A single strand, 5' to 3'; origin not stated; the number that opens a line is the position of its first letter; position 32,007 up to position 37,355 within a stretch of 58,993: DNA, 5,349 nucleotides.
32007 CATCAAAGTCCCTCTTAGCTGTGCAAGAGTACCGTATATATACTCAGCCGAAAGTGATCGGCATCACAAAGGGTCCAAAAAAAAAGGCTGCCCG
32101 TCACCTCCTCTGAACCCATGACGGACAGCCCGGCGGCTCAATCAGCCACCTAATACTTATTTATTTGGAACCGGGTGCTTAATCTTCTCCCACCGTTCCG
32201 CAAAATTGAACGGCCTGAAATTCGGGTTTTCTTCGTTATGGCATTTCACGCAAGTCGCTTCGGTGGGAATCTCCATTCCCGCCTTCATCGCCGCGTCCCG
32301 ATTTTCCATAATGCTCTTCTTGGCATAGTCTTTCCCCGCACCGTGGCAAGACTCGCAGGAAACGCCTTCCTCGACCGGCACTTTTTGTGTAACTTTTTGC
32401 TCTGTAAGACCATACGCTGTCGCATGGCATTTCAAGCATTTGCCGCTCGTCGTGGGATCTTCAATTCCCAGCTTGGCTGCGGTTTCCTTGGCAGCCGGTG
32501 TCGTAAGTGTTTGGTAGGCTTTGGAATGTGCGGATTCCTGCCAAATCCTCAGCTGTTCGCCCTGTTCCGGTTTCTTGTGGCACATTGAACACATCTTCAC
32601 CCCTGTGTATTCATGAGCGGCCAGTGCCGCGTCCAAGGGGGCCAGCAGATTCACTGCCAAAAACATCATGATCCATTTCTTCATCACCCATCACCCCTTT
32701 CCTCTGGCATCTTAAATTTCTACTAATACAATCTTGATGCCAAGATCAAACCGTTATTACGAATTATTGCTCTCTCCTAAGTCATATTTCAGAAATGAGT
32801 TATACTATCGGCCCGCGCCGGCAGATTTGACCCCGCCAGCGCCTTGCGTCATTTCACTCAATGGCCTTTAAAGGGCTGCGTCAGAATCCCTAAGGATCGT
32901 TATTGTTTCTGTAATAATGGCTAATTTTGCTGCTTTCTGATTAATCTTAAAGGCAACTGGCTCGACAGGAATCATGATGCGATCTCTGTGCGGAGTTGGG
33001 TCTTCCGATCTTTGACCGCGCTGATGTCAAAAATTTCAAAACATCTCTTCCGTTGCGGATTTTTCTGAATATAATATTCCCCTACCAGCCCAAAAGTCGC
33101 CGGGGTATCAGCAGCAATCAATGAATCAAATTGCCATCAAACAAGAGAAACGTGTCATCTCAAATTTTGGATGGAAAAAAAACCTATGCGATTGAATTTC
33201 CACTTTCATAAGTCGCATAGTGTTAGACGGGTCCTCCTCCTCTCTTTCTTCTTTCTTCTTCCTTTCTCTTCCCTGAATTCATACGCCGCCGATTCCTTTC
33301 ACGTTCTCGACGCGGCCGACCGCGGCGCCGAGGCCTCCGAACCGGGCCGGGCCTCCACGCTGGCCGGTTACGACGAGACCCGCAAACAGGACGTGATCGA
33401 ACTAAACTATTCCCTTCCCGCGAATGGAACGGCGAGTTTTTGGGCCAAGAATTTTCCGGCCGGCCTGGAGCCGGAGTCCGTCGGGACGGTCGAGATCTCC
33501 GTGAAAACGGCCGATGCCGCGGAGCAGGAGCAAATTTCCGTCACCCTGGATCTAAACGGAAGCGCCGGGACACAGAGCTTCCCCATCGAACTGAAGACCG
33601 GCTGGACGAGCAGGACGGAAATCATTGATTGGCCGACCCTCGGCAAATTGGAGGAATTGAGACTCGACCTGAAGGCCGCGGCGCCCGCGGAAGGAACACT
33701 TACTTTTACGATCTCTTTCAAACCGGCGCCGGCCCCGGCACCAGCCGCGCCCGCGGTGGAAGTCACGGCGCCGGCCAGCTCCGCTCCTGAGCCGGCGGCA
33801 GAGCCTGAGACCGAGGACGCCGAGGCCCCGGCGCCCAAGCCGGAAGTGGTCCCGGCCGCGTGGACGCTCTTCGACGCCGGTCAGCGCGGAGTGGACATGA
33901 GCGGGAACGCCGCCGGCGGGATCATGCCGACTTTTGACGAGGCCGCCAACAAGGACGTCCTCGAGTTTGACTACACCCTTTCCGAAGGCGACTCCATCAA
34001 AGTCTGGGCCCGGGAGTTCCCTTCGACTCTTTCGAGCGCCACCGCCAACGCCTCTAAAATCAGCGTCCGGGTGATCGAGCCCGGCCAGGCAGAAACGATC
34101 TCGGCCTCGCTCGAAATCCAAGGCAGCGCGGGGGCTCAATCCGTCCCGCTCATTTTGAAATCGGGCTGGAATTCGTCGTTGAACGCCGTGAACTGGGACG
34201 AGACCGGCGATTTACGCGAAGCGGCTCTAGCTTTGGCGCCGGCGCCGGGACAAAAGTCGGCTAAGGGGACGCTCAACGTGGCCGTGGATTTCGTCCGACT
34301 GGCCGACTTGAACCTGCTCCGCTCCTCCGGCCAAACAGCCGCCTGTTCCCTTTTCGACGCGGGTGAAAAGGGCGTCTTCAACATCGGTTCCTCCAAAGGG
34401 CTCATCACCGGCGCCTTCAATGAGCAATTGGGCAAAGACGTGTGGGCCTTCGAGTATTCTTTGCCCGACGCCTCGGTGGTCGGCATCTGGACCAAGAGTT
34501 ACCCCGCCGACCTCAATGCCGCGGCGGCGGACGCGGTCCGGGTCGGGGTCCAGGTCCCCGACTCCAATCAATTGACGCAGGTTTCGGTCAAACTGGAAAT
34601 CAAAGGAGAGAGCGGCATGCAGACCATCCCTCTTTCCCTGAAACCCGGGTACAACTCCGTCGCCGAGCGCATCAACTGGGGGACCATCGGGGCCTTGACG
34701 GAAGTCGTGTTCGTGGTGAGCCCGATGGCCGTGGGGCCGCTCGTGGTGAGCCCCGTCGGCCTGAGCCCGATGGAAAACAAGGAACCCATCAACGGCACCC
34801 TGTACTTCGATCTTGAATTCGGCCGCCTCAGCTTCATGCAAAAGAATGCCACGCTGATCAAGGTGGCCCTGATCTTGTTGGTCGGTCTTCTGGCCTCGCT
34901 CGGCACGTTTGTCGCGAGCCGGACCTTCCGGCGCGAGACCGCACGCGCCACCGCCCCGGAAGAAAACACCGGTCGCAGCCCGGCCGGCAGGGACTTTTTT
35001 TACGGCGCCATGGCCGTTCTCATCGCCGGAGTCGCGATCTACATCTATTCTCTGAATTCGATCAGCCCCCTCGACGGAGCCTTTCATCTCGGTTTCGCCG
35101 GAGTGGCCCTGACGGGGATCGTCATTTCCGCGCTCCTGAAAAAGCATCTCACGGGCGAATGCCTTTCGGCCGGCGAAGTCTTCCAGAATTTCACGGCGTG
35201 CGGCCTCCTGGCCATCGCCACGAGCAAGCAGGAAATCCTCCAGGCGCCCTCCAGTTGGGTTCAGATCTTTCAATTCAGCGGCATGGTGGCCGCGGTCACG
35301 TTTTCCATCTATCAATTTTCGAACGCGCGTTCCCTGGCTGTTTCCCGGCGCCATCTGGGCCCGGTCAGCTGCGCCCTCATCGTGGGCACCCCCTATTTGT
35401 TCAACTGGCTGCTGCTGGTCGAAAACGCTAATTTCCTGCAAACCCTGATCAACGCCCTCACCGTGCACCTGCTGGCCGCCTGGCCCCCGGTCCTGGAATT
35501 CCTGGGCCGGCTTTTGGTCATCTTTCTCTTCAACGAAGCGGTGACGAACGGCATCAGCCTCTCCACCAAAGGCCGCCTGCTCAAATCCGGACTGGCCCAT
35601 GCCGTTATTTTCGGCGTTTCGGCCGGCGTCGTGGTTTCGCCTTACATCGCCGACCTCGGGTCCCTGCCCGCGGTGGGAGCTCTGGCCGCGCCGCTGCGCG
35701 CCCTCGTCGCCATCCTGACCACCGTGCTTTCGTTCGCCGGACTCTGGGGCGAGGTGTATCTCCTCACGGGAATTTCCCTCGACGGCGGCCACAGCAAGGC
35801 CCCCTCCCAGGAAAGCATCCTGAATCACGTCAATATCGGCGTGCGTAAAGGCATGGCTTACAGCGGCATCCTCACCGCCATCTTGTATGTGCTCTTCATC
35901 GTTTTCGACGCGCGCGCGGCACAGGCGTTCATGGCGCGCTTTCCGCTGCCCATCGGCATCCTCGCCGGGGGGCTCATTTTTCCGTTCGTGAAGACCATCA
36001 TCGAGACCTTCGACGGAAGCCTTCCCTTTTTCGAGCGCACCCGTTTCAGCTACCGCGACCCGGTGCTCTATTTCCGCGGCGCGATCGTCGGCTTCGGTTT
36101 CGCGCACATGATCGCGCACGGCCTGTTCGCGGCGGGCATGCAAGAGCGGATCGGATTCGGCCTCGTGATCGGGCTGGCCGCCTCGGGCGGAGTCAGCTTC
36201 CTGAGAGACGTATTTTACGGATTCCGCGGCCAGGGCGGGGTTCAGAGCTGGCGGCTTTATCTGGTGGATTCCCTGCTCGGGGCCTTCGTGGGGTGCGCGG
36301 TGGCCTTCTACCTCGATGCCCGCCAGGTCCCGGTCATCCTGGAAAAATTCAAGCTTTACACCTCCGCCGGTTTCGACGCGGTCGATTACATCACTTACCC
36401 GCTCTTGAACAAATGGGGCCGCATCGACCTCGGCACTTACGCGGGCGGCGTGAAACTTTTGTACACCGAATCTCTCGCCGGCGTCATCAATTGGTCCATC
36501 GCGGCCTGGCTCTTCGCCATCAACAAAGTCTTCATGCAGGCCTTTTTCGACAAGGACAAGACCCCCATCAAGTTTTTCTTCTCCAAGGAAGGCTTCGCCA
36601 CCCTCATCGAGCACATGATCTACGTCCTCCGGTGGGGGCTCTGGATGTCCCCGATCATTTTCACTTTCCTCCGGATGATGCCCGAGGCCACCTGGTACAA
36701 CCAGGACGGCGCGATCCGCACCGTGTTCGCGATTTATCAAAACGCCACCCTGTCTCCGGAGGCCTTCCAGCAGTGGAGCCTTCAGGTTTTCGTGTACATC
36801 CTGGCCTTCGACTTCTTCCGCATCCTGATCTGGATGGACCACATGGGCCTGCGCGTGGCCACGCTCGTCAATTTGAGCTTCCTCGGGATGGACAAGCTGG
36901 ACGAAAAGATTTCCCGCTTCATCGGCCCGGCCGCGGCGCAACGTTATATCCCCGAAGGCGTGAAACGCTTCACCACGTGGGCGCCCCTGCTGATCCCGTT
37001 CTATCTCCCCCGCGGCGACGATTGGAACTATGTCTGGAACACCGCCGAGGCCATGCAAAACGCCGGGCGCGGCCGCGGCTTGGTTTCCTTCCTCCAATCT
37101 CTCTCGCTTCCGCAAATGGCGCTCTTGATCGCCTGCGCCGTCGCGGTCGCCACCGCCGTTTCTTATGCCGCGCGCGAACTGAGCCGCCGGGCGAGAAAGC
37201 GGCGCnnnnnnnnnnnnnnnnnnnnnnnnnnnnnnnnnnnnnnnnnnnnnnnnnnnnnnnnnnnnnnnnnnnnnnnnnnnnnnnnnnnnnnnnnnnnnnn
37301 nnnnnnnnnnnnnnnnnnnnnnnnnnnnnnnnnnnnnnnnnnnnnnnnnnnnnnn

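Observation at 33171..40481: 2436-aa giant: exported triple repeat, ~20-TM block and GH94-like phosphorylase, with no room for a conventional glycosyltransferase domain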

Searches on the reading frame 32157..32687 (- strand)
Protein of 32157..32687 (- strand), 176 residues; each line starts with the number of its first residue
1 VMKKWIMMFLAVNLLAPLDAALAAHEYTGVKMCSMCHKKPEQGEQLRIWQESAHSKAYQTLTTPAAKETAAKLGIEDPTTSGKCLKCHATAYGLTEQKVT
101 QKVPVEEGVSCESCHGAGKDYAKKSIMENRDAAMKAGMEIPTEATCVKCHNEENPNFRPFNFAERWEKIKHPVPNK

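Call 14: search_protein_families(library=pfam, proteins=[window:32157-32687:-], max_evalue=0.001)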
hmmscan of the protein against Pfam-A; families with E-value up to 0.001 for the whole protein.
window:32157-32687:- (176 aa): 8 families
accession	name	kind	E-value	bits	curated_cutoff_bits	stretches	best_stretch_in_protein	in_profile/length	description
PF13435.11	Cytochrome_C554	-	9.6e-20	71.8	20.8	1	33-116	2-84/84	Cytochrome c554 and c-prime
PF22113.1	Mtrc-MtrF_II-IV_dom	-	5.5e-08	33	30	1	24-153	22-166/176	Outer membrane cytochrome MtrC/MtrF-like, domains II/IV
PF14522.11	Cytochrome_C7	-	8.6e-07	29.1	24.8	1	80-151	12-67/67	Cytochrome c7 and related cytochrome c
PF09699.15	Paired_CXXCH_1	-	2.5e-06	27.5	20.6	0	104-153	3-39/41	Doubled CXXCH motif (Paired_CXXCH_1)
PF14537.11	Cytochrom_c3_2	-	4.5e-06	27.5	25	1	82-153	7-67/79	Cytochrome c3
PF02085.21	Cytochrom_CIII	-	0.00012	22.9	22.9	0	25-115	28-101/101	Class III cytochrome C family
PF13442.11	Cytochrome_CBB3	-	0.00049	20.8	27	0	28-51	9-29/68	Cytochrome C oxidase, cbb3-type, subunit III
PF23392.1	DUF7101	-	0.00092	19.6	27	1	99-152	24-79/96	Domain of unknown function (DUF7101)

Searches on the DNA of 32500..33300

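Call 88: search_rna_families(source=window, start=32500, end=33300, threshold=evalue, max_evalue=1)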
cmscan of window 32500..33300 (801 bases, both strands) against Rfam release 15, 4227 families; matches with E-value up to 1: 0.
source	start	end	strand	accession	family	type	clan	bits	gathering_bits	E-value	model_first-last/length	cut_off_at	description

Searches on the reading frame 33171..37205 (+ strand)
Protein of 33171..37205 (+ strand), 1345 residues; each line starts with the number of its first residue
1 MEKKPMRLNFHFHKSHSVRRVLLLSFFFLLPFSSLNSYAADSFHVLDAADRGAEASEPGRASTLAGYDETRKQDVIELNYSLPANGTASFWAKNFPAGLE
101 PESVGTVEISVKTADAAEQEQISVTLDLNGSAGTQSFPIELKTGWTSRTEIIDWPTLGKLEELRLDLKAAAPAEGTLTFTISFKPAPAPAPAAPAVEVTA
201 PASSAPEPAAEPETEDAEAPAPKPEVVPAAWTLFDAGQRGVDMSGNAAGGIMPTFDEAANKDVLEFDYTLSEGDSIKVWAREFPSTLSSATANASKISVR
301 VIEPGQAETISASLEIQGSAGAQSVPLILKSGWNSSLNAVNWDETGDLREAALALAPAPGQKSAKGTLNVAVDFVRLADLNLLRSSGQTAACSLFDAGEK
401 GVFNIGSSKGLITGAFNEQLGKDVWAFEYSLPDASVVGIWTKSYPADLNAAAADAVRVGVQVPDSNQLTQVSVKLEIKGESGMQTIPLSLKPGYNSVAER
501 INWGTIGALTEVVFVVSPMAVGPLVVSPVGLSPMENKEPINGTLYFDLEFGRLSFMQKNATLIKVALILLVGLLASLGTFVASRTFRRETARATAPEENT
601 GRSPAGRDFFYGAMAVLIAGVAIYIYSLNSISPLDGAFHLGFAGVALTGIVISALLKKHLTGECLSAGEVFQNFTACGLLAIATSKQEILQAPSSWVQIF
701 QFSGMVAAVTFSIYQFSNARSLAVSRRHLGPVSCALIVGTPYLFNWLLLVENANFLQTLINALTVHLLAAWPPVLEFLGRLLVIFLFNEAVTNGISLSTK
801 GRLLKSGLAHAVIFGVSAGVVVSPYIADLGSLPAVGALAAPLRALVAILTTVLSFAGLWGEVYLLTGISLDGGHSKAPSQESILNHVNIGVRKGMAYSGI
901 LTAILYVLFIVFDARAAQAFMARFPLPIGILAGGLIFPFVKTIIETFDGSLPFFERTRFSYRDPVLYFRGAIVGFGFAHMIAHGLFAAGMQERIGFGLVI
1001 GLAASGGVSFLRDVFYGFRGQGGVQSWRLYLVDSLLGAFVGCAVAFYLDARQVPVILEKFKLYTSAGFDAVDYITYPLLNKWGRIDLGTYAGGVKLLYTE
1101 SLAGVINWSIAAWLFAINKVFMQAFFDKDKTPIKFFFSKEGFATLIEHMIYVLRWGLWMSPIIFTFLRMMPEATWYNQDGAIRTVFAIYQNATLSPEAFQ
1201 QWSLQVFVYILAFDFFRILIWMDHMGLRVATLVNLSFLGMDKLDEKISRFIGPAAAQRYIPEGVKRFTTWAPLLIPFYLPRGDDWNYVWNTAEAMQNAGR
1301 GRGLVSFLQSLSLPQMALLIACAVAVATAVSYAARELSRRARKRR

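Call 8: find_homologous_proteins(query=window:33171-37205:+, max_evalue=0.001)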
Query window:33171-37205:+ (1345 aa): 5 proteins with E <= 0.001 among 8000 candidates.
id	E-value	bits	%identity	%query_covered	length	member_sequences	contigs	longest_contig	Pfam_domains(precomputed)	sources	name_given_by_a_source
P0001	0.0e+0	1429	58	83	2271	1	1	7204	PF06165.19,PF17167.11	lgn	-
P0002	0.0e+0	1385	58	79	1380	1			PF06165.19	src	-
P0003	0.0e+0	1358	56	82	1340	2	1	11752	PF06165.19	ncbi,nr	ncbi:MAG: hypothetical protein ISS92_05995, partial [Candidatus Omnitrophica bacterium]|nr:hypotheti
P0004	0.0e+0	1202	55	70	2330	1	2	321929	PF06165.19,PF17167.11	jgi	jgi:cyclic beta-1,2-glucan synthetase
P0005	0.0e+0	1116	56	71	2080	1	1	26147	PF06165.19,PF17167.11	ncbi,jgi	jgi:cyclic beta-1,2-glucan synthetase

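Call 89: find_encoding_contigs(protein=P0004, flank=10000, max_places=2)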
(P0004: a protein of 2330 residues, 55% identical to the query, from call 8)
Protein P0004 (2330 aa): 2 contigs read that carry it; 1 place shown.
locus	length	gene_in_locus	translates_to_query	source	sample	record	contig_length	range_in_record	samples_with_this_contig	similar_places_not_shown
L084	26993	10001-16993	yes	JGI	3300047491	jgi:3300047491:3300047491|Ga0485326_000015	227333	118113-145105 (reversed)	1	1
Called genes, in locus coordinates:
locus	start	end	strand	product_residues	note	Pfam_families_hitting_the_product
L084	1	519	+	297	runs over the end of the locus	PF06325:PrmA, PF05175:MTS (weak), PF13489:Methyltransf_23 (faint), PF13649:Methyltransf_25 (weak)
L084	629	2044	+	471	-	PF00890:FAD_binding_2 (weak), PF01134:GIDA (weak), PF07992:Pyr_redox_2, PF12831:FAD_oxidored, PF13450:NAD_binding_8 (weak), PF13738:Pyr_redox_3 (faint), PF00070:Pyr_redox, PF02852:Pyr_redox_dim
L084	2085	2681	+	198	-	-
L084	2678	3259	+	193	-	-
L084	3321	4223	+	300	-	PF00990:GGDEF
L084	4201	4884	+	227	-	PF13646:HEAT_2 (faint)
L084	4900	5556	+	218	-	-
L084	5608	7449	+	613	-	PF09925:DUF2157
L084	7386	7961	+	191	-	PF14345:GDYXXLXY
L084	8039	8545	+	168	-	PF23477:zf_Tbcl_2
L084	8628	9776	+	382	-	PF01612:DNA_pol_A_exo1, PF00570:HRDC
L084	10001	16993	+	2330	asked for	PF06165:GH94_b-supersand, PF17167:Glyco_hydro_94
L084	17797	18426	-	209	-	PF00440:TetR_N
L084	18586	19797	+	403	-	PF25917:BSH_RND, PF25876:HH_MFP_RND, PF25944:Beta-barrel_RND, PF25967:RND-MFP_C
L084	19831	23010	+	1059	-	PF00873:ACR_tran, PF03176:MMPL (weak)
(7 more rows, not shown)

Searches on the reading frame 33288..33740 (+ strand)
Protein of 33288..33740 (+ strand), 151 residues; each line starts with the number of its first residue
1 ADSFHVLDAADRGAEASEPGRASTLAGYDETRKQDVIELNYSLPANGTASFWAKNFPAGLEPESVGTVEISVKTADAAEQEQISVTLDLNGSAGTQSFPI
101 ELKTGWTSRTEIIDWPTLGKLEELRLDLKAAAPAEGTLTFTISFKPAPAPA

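Call 24: search_protein_families(library=pfam, proteins=[window:33288-33740:+], max_evalue=10)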
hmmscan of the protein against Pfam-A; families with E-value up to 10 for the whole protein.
window:33288-33740:+ (151 aa): 0 families

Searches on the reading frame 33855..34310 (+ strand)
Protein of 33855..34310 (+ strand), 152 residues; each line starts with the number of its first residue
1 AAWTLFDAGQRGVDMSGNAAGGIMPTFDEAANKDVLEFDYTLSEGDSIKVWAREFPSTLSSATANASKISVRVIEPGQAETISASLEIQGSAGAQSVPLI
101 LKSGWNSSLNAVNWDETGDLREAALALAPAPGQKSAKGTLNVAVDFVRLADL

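Call 24: search_protein_families(library=pfam, proteins=[window:33855-34310:+], max_evalue=10)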
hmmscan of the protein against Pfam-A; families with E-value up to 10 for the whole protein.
window:33855-34310:+ (152 aa): 1 family
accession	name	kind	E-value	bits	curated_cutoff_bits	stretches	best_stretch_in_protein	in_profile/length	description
PF22245.3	G7C_C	-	0.15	12.2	26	1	12-59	83-131/180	Tailspike protein, C-terminal domain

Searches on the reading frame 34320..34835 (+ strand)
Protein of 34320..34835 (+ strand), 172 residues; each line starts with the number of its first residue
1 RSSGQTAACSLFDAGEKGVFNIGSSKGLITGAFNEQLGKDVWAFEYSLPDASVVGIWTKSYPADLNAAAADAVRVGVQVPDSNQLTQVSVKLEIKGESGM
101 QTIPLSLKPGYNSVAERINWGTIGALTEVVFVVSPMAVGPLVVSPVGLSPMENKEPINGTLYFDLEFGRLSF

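Call 24: search_protein_families(library=pfam, proteins=[window:34320-34830:+], max_evalue=10)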
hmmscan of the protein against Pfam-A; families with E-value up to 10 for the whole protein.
window:34320-34830:+ (170 aa): 1 family
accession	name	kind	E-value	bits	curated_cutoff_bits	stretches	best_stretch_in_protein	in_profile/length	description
PF16048.10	Antimicrobial23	-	0.24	11.6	25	1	57-62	7-12/17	Frog antimicrobial peptide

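Call 62: predict_structure(alignment_id=A5)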
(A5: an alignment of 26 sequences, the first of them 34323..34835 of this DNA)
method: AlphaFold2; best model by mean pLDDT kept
length: 171 residues; sequences in the alignment: 26
mean_pLDDT: 91.4   pTM: 0.85
mean pLDDT of the five models: 91.4, 91.0, 90.6, 90.5, 90.0
residues with pLDDT >= 90: 142; 70-90: 7; 50-70: 20; < 50: 2
segments of 3 or more residues with pLDDT < 50: none
pLDDT, mean of each block of 10 residues (from residue 1): 73 98 97 96 96 98 95 97 94 98 97 97 98 79 59 88 95 68
secondary structure, 60 per line:
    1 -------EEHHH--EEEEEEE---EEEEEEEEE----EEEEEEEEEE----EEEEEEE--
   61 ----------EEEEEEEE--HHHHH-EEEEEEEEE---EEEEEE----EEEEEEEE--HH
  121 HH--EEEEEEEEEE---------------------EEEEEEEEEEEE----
elements in order: E15-21 E25-33 E38-47 E52-58 E71-78 H81-85 E87-95 E99-104 E109-116 H119-122 E125-134 E156-167

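Call 64: fold_search(model_id=the predicted structure, library=pdb)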
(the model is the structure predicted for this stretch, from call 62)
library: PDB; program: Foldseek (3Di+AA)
matches with E <= 10: 1325; with E <= 0.001: 59
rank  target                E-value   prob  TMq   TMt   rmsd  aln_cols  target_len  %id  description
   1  1v0a                  2.3e-06  1.00  0.55  0.55   5.1       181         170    7  Family 11 Carbohydrate-Binding Module of cellulosomal cellulase Lic26A-Cel5E of Clostridium thermocellum (released 2005-01-12)
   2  6r31_A                3.2e-06  1.00  0.57  0.58   5.2       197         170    8  Family 11 Carbohydrate-Binding Module from Clostridium thermocellum in complex with beta-1,3-1,4-mixed-linked tetrasac (released 2020-02-05)
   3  6r3m_A                3.8e-06  1.00  0.56  0.55   5.5       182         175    5  Family 11 Carbohydrate-Binding Module from Clostridium thermocellum in complex with beta-1,3-1,4-mixed-linked tetrasac (released 2020-02-05)
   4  5w6h_A                1.2e-05  1.00  0.51  0.15   4.7       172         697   10  Crystal structure of Bacteriophage CBA120 tailspike protein 4 enzymatically active domain (TSP4dN, orf213) (released 2018-10-24)
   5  2c26                  1.8e-05  1.00  0.55  0.39   4.1       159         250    6  Structural basis for the promiscuous specificity of the carbohydrate- binding modules from the beta-sandwich super famil (released 2005-10-18)
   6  9cyn_B                1.8e-05  1.00  0.50  0.42   7.2       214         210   12  Flagellar filament sheath protein FlaA1 (released 2026-03-18)
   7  2lro_MODEL_1_A        2.4e-05  1.00  0.53  0.53   5.2       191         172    8  Solution structure, dynamics and binding studies of CtCBM11 (released 2013-02-06)
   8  9cyn_C                6.6e-05  1.00  0.53  0.44   7.3       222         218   12  Flagellar filament sheath protein FlaA1 (released 2026-03-18)
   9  9cyn_A                7.0e-05  1.00  0.49  0.40   6.2       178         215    9  Flagellar filament sheath protein FlaA1 (released 2026-03-18)
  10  1gny_A                8.2e-05  1.00  0.40  0.44  10.5       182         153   13  xylan-binding module CBM15 (released 2001-11-29)
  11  6zps_AAA              9.7e-05  1.00  0.47  0.16   5.1       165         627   11  Structure of Unliganded MgGH51 a-L-Arabinofuranosidase Crystal Type 3 Collected at 2.75 A (released 2020-11-11)
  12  7t87_B                1.3e-04  0.91  0.22  0.15  23.1       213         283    8  CRYSTAL STRUCTURE OF LEUKOCIDIN AB/CENTYRIN S17/FAB 214F COMPLEX (released 2023-01-11)
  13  2qk7_A                1.8e-04  0.87  0.21  0.16  21.6       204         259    9  A covalent S-F heterodimer of staphylococcal gamma-hemolysin (released 2008-02-19)
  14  1pmh_X                2.3e-04  1.00  0.51  0.48   4.7       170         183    9  Crystal structure of Caldicellulosiruptor saccharolyticus CBM27-1 in complex with mannohexaose (released 2004-06-22)
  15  3wso_A                2.9e-04  1.00  0.45  0.34   5.8       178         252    8  Crystal structure of the Skp1-FBG3 complex (released 2015-03-25)
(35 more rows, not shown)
